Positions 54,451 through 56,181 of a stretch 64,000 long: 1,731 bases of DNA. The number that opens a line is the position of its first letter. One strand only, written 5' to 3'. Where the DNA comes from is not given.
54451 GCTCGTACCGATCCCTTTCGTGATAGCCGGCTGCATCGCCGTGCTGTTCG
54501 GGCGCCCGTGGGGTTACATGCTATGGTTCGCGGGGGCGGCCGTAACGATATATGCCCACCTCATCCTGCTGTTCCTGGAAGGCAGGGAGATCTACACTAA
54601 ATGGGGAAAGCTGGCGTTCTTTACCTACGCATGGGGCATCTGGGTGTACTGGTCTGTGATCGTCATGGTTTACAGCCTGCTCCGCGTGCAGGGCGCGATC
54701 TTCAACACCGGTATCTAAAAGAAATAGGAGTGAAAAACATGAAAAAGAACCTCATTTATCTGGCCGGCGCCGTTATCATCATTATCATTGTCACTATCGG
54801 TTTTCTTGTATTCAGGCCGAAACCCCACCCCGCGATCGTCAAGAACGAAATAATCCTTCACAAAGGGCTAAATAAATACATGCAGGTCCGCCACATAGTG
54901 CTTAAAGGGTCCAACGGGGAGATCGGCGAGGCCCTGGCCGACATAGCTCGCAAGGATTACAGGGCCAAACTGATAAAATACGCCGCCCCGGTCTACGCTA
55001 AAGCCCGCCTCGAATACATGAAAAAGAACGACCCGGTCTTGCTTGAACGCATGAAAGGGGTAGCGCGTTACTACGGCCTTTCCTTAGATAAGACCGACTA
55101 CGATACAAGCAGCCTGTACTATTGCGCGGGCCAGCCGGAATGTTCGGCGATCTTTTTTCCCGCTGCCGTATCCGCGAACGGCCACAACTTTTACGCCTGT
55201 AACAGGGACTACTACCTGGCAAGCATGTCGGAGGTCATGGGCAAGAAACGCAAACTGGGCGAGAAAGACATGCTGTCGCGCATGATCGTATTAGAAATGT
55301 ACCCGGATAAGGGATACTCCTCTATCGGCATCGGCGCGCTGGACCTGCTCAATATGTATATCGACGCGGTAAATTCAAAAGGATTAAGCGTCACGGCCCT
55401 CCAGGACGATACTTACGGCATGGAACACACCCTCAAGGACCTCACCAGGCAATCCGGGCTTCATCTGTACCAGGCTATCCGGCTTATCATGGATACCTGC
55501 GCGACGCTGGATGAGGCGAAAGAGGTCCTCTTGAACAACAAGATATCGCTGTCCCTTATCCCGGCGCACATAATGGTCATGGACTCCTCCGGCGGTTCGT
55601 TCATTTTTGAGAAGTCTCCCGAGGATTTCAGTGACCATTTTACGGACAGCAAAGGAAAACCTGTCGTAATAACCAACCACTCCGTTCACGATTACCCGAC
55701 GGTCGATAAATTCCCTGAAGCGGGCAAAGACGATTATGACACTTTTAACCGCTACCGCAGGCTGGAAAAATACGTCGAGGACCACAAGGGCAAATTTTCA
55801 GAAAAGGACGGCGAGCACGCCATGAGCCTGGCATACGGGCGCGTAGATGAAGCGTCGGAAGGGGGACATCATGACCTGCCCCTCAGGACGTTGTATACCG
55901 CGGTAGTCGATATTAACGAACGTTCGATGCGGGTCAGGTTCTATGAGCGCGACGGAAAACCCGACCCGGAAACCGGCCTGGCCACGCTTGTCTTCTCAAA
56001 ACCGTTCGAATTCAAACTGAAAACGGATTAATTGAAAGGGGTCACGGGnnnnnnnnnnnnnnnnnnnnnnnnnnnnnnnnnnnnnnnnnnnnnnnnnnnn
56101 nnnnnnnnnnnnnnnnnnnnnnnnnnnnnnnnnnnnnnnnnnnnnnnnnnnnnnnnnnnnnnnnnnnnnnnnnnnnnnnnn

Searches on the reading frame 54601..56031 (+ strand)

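Call 52: search_protein_families(library=pfam, proteins=[window:54601-56031:+], max_evalue=0.00001)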
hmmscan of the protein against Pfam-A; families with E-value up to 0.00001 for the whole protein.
window:54601-56031:+ (476 aa): 2 families
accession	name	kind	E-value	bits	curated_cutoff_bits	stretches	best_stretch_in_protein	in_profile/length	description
PF03417.21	AAT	-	2.6e-11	44.1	23.2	1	235-447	30-220/225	Acyl-coenzyme A:6-aminopenicillanic acid acyl-transferase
PF02275.23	CBAH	-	2.4e-08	34.4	20.4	1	192-364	9-179/316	Linear amide C-N hydrolases, choloylglycine hydrolase family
